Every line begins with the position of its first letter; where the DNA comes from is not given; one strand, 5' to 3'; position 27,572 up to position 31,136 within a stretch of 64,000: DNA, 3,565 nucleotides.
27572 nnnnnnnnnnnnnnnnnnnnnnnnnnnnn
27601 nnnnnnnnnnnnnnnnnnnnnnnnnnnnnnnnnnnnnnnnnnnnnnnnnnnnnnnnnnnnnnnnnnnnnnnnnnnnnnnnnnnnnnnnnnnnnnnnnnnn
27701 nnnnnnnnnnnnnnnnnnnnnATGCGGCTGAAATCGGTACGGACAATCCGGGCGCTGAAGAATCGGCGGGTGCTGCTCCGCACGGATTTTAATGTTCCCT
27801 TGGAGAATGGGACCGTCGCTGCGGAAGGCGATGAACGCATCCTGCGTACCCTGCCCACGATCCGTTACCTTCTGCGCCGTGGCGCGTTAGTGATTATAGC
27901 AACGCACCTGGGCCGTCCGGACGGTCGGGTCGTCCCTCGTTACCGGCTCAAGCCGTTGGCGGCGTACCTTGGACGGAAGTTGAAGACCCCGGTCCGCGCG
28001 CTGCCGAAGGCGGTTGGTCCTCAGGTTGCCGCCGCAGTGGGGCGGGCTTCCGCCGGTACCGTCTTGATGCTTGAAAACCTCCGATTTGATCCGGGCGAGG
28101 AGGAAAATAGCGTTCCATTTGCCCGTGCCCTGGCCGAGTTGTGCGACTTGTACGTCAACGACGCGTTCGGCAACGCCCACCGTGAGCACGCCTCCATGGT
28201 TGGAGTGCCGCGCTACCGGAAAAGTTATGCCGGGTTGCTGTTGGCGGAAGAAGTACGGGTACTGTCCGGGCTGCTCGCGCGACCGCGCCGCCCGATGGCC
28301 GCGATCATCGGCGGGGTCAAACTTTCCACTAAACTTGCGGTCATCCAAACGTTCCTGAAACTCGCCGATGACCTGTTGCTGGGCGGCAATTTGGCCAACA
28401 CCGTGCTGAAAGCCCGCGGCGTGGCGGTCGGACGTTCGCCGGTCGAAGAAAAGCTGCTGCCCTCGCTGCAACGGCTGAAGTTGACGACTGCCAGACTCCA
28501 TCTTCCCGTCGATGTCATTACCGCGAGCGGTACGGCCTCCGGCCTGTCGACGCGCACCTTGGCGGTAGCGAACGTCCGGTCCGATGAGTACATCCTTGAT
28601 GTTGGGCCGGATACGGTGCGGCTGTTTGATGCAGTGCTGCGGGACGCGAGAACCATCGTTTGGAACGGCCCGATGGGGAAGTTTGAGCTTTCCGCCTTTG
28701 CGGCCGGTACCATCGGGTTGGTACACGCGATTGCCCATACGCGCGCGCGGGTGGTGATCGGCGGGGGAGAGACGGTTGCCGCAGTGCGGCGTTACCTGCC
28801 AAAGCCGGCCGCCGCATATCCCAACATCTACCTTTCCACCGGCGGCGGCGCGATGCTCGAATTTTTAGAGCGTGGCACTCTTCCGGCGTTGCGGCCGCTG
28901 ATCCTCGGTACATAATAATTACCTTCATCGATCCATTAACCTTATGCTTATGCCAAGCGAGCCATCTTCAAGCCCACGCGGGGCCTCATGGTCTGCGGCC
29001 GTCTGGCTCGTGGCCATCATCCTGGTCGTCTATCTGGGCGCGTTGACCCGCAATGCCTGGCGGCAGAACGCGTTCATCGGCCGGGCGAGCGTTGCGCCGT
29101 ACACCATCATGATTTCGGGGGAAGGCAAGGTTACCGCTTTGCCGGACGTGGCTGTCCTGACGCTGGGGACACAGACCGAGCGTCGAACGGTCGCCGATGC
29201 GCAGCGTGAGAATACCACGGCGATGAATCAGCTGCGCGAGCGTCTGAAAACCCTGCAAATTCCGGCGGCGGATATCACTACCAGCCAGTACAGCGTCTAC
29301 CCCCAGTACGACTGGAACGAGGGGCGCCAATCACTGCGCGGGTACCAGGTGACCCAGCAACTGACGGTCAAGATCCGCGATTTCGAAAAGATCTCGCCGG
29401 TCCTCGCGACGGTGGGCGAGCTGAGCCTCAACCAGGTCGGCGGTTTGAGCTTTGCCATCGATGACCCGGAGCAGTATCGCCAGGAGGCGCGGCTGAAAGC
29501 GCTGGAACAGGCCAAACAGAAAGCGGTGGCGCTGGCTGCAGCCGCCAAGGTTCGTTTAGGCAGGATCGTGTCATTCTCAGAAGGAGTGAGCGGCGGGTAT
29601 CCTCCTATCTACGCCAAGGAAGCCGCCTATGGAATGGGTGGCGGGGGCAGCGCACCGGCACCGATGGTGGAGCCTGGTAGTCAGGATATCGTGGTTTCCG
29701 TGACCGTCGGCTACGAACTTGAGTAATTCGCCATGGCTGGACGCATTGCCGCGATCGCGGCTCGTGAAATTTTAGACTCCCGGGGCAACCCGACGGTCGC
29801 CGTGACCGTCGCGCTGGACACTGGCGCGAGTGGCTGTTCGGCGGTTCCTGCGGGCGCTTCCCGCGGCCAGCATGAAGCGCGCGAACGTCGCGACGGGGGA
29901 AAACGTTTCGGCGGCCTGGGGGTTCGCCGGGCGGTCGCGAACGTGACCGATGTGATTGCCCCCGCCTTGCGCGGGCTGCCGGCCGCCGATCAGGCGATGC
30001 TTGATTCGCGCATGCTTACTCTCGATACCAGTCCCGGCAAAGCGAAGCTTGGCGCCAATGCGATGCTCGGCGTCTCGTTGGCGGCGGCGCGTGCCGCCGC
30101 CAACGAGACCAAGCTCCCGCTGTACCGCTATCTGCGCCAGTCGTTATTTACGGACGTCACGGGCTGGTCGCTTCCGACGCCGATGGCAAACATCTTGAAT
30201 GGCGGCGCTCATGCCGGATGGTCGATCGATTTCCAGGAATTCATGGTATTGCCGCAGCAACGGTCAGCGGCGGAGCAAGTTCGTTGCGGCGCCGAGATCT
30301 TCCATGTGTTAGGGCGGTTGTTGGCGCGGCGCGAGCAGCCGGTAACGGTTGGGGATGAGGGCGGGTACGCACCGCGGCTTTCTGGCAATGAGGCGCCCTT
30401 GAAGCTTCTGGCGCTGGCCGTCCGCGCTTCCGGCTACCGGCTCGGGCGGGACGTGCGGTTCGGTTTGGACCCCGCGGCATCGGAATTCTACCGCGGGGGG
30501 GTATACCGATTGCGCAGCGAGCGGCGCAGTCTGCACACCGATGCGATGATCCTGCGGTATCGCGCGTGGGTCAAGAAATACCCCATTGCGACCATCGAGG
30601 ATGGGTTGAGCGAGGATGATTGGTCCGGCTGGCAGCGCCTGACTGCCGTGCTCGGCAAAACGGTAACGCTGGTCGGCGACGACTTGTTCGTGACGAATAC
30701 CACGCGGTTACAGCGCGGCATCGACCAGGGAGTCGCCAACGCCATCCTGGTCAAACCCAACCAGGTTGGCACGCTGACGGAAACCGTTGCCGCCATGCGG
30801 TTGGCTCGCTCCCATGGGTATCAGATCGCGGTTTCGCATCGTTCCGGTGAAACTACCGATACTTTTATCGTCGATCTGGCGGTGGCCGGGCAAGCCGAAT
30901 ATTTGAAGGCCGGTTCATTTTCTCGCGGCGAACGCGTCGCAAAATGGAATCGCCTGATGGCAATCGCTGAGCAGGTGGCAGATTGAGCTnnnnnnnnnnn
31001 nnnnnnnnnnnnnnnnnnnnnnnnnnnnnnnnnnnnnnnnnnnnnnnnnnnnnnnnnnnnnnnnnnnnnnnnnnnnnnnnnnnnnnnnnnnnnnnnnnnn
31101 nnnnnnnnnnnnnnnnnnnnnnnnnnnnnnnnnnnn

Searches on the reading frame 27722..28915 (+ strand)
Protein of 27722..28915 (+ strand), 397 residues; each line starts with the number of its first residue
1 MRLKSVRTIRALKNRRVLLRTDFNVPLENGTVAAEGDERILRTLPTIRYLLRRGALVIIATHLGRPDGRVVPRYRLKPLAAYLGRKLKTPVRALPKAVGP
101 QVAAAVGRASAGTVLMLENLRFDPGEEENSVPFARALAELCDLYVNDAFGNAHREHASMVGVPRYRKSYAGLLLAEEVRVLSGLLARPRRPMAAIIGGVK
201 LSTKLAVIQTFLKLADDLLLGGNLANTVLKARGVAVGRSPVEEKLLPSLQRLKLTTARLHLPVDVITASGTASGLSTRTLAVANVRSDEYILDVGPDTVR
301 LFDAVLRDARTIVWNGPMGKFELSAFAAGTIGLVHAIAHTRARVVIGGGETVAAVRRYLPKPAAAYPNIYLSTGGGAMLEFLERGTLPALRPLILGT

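Call 3: search_protein_families(library=pfam, proteins=[window:27722-28915:+], max_evalue=1)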
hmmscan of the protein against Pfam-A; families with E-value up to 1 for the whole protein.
window:27722-28915:+ (397 aa): 1 family
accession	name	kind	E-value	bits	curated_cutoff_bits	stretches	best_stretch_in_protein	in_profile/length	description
PF00162.24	PGK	-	1e-117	393.8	27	1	11-383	5-377/379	Phosphoglycerate kinase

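Call 11: find_related_loci(query=window:27722-28915:+, collection=genome_contigs, flank=4000)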
Query window:27722-28915:+ (397 aa) in genome_contigs; peptide patterns used: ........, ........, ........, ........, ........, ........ (x = any residue, [..] = any of these).
600 stretches matched a pattern (row limit reached: there are more); 555 encode a relative of the query (tblastn E <= 1e-3); the best 80 are kept; 80 distinct loci.
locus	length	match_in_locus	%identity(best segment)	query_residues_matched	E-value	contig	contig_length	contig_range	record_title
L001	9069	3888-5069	89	1-394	0e+0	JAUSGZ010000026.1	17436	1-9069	MAG: bacterium isolate E14_metabat.bin.16 E14_k141_1675523, whole genome shotgun sequence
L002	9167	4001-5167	48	1-394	3e-119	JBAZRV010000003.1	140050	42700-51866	MAG: Patescibacteria group bacterium isolate SO_2017_GW1_156 NODE_883_length_140050_cov_3.180535_OW334_2017, whole genom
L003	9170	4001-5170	48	1-396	1e-117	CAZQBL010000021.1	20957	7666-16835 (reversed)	MAG TPA_asm: uncultured Gammaproteobacteria bacterium isolate SRP231805_co4_93 genome assembly, contig: k141_415037, who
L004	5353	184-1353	45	1-394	4e-110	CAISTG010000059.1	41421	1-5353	MAG: Candidatus Buchananbacteria bacterium isolate MJ-time_bin-7222 genome assembly, contig: bin-7222:59/66, whole genom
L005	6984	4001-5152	41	3-393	1e-104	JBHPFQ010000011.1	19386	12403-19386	Patescibacteria group bacterium isolate SAG AM-311-K04 NODE_11_length_19386_cov_32.137655, whole genome shotgun sequence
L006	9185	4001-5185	45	1-394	1e-104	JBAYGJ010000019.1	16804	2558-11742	MAG: Patescibacteria group bacterium isolate SO_2016_GW1_122 scaffold05902_OW334_2016, whole genome shotgun sequence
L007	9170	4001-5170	44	1-393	3e-103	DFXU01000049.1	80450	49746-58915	MAG TPA_asm: Bacillales bacterium UBA4100 UBA4100_contig_27394, whole genome shotgun sequence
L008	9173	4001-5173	43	1-393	1e-101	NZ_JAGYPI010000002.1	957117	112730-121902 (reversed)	Bacillus sp. FJAT-49736 Scaffold2, whole genome shotgun sequence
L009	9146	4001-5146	47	12-395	1e-101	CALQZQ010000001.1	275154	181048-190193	MAG: Candidatus Peribacteria bacterium isolate MaH-04nov19-42 genome assembly, contig: MaH-04nov19-C9, whole genome shot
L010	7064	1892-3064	42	1-393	2e-101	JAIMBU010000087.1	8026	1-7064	MAG: Gorillibacterium sp. isolate HOT.MB2.94 Contig89, whole genome shotgun sequence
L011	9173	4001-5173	43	1-393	5e-101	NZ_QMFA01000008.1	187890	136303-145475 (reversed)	Paenibacillus sp. YN15 scaffold8, whole genome shotgun sequence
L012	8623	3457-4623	45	3-390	4e-101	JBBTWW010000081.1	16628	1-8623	MAG: Patescibacteria group bacterium isolate H32-bin134_1 H32_bin134_1_000000000081, whole genome shotgun sequence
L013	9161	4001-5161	48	1-393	1e-100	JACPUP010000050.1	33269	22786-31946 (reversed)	MAG: Candidatus Kerfeldbacteria bacterium isolate NC_groundwater_761_Ag_S-0.2um_61_20 JBCH_GD18_4_SO2_S177_scaffold_6214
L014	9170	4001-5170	45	1-393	3e-100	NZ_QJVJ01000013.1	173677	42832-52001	Paenibacillus flagellatus strain DXL2 contig13, whole genome shotgun sequence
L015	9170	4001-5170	43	1-393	5e-100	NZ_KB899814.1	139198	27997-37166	Cohnella laeviribosi DSM 21336 F560DRAFT_scaffold00007.7, whole genome shotgun sequence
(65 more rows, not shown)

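Call 19: find_homologous_proteins(query=window:27722-28915:+, max_evalue=1e-60)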
Query window:27722-28915:+ (397 aa): 6849 proteins with E <= 1e-60 among 8000 candidates; the best 120 are listed.
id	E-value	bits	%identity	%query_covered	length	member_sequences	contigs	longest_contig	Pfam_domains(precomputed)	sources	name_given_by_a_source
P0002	5.5e-239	811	97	100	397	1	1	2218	PF00162.25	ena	-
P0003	6.8e-223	758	89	99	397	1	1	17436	PF00162.25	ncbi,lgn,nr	ncbi:MAG: phosphoglycerate kinase [bacterium]|nr:phosphoglycerate kinase [bacterium]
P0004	2.5e-180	618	73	99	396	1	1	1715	PF00162.25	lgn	-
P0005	3.1e-178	611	73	100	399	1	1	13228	PF00162.25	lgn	-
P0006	2.6e-174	598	69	99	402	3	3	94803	PF00162.25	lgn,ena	-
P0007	7.9e-174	596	70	99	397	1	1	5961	PF00162.25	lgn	-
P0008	2.3e-172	591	70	99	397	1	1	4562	PF00162.25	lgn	-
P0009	2.9e-169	581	68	99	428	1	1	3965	PF00162.25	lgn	-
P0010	4.2e-169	581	69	99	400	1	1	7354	PF00162.25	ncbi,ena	-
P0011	1.8e-167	575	68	99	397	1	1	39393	PF00162.25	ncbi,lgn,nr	ncbi:MAG: phosphoglycerate kinase [Patescibacteria group bacterium]|nr:phosphoglycerate kinase [Pate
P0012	2.2e-155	535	65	99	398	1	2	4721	PF00162.25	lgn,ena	-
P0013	1.2e-152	526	65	98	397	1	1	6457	PF00162.25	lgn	-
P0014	5.4e-152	524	65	98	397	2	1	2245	PF00162.25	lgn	-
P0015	1.1e-150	520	63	98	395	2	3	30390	PF00162.25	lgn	-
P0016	5.9e-149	514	61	99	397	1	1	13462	PF00162.25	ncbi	-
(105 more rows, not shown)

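Call 21: find_encoding_contigs(protein=P0002, flank=3000, max_places=2)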
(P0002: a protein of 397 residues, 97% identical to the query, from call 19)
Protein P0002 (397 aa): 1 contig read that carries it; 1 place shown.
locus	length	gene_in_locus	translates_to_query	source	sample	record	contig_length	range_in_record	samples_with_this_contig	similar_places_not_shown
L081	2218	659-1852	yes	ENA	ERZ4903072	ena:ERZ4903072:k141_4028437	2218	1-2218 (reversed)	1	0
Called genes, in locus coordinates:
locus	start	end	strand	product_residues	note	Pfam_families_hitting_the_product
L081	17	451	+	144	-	PF02800:Gp_dh_C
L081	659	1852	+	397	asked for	PF00162:PGK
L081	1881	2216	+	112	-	?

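Call 22: find_encoding_contigs(protein=P0005, flank=3000, max_places=2)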
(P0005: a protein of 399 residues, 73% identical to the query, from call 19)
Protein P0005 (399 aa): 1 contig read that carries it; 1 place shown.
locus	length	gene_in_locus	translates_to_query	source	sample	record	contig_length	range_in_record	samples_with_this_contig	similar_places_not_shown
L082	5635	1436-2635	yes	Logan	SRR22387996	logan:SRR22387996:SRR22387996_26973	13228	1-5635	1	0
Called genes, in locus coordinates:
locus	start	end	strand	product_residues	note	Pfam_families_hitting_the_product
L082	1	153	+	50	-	?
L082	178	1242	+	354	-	PF00044:Gp_dh_N, PF02800:Gp_dh_C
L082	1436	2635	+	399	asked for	PF00162:PGK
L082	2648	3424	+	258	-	PF04402:SIMPL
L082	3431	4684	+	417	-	PF03952:Enolase_N, PF00113:Enolase_C, PF13378:MR_MLE_C (weak)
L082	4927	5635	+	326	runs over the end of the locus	PF12147:Methyltransf_20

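Call 23: find_encoding_contigs(protein=P0006, flank=3000, max_places=2)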
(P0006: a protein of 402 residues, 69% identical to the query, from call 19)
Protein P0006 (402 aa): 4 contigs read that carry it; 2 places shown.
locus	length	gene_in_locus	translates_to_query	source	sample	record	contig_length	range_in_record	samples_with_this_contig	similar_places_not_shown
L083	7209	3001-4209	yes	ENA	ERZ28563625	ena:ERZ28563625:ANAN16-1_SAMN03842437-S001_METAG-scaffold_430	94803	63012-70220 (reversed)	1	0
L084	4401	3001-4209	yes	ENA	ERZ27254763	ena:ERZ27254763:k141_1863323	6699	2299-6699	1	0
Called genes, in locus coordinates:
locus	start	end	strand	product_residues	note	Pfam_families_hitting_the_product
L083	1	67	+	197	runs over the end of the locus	PF25025:EF-Ts_N (weak), PF00889:EF_TS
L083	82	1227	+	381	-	PF09394:Inhibitor_I42 (faint), PF10646:Germane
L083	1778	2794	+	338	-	PF00044:Gp_dh_N, PF02800:Gp_dh_C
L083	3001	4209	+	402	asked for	PF00162:PGK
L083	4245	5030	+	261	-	PF04402:SIMPL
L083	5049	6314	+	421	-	PF03952:Enolase_N, PF00113:Enolase_C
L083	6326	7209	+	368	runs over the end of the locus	-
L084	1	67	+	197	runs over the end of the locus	PF25025:EF-Ts_N (weak), PF00889:EF_TS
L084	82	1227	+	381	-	PF09394:Inhibitor_I42 (faint), PF10646:Germane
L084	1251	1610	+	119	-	-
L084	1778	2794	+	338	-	PF00044:Gp_dh_N, PF02800:Gp_dh_C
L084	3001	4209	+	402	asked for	PF00162:PGK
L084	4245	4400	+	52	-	?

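Call 27: find_encoding_contigs(protein=P0007, flank=3000, max_places=1)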
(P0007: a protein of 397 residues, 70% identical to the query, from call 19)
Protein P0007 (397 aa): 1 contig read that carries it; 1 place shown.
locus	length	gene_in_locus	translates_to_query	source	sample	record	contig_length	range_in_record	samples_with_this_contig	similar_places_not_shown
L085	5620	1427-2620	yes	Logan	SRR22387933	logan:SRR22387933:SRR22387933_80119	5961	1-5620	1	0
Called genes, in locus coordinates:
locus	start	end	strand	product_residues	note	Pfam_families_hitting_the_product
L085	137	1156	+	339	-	PF00044:Gp_dh_N, PF02800:Gp_dh_C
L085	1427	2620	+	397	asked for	PF00162:PGK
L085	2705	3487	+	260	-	PF04402:SIMPL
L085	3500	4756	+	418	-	PF03952:Enolase_N, PF00113:Enolase_C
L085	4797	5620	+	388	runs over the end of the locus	?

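Call 28: find_encoding_contigs(protein=P0008, flank=3000, max_places=1)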
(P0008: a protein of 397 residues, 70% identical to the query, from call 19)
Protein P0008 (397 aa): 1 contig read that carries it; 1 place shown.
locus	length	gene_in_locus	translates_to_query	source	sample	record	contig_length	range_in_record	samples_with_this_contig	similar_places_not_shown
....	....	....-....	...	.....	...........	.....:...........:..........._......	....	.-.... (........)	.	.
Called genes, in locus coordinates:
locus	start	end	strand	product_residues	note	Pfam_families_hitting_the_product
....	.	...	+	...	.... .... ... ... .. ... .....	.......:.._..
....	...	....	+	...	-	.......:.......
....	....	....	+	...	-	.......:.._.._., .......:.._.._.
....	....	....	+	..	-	-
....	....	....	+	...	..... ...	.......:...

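Call 29: find_encoding_contigs(protein=P0009, flank=3000, max_places=1)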
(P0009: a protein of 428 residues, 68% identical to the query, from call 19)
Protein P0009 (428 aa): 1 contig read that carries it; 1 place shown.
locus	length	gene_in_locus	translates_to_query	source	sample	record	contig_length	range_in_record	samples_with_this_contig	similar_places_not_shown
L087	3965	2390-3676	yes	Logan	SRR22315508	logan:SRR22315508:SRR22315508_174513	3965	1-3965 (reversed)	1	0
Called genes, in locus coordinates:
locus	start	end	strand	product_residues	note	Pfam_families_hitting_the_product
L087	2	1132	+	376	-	?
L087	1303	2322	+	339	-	PF00044:Gp_dh_N, PF02800:Gp_dh_C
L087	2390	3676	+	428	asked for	PF00162:PGK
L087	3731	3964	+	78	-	?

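Call 30: find_encoding_contigs(protein=P0010, flank=3000, max_places=1)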
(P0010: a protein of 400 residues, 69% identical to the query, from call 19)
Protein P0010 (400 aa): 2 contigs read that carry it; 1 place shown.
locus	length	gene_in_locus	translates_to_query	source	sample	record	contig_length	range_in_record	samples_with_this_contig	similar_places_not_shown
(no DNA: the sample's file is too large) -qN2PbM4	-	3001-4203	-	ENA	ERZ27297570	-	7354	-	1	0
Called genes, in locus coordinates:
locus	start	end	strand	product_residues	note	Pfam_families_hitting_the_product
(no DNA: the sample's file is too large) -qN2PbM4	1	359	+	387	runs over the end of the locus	?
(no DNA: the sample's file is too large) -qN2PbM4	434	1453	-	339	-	PF13354:Beta-lactamase2, PF00768:Peptidase_S11 (weak)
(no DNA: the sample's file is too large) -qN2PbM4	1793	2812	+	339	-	PF00044:Gp_dh_N, PF02800:Gp_dh_C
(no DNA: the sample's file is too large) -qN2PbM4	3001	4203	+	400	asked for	PF00162:PGK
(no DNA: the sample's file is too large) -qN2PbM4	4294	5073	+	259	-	PF04402:SIMPL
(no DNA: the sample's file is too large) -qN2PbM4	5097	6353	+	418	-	PF03952:Enolase_N, PF00113:Enolase_C, PF13378:MR_MLE_C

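Call 31: find_encoding_contigs(protein=P0011, flank=3000, max_places=1)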
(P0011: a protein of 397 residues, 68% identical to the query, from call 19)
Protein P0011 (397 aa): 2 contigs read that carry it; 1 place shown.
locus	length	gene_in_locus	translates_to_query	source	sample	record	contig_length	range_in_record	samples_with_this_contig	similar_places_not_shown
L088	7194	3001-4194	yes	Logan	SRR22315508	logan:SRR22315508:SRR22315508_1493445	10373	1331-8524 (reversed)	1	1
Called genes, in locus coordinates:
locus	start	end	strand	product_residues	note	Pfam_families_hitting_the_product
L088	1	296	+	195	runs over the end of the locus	PF25025:EF-Ts_N (weak), PF00889:EF_TS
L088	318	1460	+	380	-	PF10648:Gmad2, PF10646:Germane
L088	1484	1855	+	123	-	-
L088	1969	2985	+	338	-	PF00044:Gp_dh_N, PF02800:Gp_dh_C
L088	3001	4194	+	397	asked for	PF00162:PGK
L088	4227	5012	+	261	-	PF04402:SIMPL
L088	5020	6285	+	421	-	PF03952:Enolase_N, PF00113:Enolase_C, PF13378:MR_MLE_C (faint)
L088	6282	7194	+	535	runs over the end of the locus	PF01676:Metalloenzyme, PF06415:iPGM_N, PF00884:Sulfatase (faint), PF01663:Phosphodiest (weak)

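Call 35: find_encoding_contigs(protein=P0012, flank=3000, max_places=1)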
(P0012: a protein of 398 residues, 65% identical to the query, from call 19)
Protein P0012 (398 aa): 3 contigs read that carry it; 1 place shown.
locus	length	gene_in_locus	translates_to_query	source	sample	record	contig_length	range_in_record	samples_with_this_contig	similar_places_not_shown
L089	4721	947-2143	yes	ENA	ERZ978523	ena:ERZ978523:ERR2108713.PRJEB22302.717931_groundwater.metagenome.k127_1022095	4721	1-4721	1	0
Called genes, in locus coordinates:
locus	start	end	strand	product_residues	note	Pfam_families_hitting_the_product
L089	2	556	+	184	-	?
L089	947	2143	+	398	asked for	PF00162:PGK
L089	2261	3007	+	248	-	PF04402:SIMPL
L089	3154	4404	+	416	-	PF03952:Enolase_N, PF00113:Enolase_C, PF13378:MR_MLE_C (weak)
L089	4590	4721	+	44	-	?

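Call 36: find_encoding_contigs(protein=P0013, flank=3000, max_places=1)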
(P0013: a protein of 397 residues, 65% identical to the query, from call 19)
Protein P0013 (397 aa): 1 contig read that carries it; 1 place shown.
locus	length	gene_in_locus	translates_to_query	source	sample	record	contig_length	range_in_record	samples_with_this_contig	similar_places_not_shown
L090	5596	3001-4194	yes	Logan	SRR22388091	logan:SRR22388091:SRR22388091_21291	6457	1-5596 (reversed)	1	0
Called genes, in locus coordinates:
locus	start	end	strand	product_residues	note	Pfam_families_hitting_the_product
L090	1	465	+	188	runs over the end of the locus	PF00889:EF_TS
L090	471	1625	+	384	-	PF10648:Gmad2, PF10646:Germane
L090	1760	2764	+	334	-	PF00044:Gp_dh_N, PF02800:Gp_dh_C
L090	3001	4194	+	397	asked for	PF00162:PGK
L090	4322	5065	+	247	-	PF04402:SIMPL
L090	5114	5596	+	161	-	?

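Call 37: find_encoding_contigs(protein=P0015, flank=3000, max_places=1)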
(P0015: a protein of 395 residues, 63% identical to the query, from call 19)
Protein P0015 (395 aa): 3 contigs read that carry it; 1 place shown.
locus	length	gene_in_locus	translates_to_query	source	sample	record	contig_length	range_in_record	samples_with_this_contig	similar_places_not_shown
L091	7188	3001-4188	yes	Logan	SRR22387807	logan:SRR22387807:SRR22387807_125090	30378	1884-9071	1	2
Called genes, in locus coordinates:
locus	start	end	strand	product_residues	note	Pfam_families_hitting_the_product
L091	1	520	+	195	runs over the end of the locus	PF00889:EF_TS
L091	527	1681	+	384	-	PF10648:Gmad2, PF10646:Germane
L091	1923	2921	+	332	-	PF00044:Gp_dh_N, PF02800:Gp_dh_C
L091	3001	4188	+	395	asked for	PF00162:PGK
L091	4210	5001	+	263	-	PF04402:SIMPL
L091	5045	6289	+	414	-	PF03952:Enolase_N, PF00113:Enolase_C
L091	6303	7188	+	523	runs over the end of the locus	PF01676:Metalloenzyme, PF06415:iPGM_N, PF00884:Sulfatase (weak)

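Call 38: find_encoding_contigs(protein=P0016, flank=3000, max_places=1)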
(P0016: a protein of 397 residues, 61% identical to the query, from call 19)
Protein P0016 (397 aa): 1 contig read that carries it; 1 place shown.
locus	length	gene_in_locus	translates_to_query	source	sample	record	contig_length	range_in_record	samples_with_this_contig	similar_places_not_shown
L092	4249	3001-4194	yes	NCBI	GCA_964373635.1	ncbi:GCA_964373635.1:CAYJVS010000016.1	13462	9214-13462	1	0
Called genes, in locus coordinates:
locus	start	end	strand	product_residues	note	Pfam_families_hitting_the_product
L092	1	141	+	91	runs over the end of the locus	-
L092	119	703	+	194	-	PF00889:EF_TS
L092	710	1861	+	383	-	PF09394:Inhibitor_I42 (weak), PF10646:Germane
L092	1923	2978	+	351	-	PF00044:Gp_dh_N, PF02800:Gp_dh_C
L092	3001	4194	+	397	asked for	PF00162:PGK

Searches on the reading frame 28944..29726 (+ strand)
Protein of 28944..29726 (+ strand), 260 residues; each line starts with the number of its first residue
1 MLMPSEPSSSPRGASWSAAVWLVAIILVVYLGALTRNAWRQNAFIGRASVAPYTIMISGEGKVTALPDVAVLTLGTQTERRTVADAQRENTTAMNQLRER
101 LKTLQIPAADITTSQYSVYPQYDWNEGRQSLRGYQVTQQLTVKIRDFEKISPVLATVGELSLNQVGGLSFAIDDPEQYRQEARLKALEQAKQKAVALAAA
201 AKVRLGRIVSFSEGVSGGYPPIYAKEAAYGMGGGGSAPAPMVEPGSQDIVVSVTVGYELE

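Call 3: search_protein_families(library=pfam, proteins=[window:28944-29726:+], max_evalue=1)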
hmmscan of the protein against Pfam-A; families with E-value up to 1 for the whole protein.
window:28944-29726:+ (260 aa): 1 family
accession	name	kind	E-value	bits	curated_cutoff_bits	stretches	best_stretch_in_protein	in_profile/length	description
PF04402.19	SIMPL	-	6.5e-55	187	25.2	1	55-257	1-205/205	Protein of unknown function (DUF541)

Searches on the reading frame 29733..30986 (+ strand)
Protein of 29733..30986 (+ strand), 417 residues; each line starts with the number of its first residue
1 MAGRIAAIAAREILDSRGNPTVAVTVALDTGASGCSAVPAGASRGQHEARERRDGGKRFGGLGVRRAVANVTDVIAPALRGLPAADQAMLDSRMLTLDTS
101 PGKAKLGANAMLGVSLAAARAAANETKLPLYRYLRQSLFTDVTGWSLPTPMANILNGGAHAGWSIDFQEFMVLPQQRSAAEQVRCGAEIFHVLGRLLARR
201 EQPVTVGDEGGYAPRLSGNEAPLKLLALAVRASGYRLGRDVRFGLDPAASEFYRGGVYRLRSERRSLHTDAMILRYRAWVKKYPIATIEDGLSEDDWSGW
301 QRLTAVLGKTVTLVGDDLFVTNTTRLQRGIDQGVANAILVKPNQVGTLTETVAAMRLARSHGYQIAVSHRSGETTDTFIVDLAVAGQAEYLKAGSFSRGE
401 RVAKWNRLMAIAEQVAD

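Call 3: search_protein_families(library=pfam, proteins=[window:29733-30986:+], max_evalue=1)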
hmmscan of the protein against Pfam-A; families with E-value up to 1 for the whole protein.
window:29733-30986:+ (417 aa): 4 families
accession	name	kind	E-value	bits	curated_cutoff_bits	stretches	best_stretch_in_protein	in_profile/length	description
PF00113.28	Enolase_C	-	5e-91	305.5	21.5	1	146-417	3-283/296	Enolase, C-terminal TIM barrel domain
PF03952.21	Enolase_N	-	5.6e-48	162.9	35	1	5-134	1-131/131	Enolase, N-terminal domain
PF13378.12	MR_MLE_C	-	1.1e-05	25.7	29.4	1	271-369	58-154/219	Enolase C-terminal domain-like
PF07476.17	MAAL_C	-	0.058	13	27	1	307-388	136-218/249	Methylaspartate ammonia-lyase C-terminus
